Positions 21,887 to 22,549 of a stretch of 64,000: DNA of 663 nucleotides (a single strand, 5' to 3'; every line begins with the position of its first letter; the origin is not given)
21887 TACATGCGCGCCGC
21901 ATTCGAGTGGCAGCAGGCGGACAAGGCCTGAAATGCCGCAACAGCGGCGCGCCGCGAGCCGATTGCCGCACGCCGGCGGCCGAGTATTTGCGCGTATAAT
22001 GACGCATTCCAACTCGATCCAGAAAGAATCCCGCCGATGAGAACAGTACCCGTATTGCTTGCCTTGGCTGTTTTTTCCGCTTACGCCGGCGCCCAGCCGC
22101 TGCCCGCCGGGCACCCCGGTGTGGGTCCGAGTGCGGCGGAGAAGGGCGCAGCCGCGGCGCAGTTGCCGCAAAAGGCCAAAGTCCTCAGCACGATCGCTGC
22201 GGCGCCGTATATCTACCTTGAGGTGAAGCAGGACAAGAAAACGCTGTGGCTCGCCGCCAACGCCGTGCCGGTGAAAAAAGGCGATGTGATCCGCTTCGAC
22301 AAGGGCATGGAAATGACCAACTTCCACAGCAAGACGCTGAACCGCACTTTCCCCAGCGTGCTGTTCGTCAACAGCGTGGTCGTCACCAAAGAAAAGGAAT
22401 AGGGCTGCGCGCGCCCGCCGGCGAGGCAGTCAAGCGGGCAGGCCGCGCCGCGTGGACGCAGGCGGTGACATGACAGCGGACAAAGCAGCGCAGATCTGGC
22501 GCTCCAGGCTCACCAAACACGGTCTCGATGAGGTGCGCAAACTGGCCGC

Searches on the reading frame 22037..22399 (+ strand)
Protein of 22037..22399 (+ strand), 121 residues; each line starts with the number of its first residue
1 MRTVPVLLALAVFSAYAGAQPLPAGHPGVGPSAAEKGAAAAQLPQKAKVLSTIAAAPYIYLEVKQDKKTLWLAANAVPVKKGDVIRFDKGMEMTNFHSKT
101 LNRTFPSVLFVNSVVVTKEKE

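Call 4: search_protein_families(library=pfam, proteins=[window:22037-22399:+], max_evalue=1)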
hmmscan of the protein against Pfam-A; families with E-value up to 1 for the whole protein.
window:22037-22399:+ (121 aa): 0 families

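Call 5: search_protein_families(library=ncbifam, proteins=[window:22037-22399:+], max_evalue=1)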
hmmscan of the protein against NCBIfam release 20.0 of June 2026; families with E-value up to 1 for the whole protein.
window:22037-22399:+ (121 aa): 1 family
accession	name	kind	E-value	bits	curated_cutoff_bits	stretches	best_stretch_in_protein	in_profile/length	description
NF011174.0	PRK14576.1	subfamily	0.036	12.9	487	1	65-105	238-277/405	putative endopeptidase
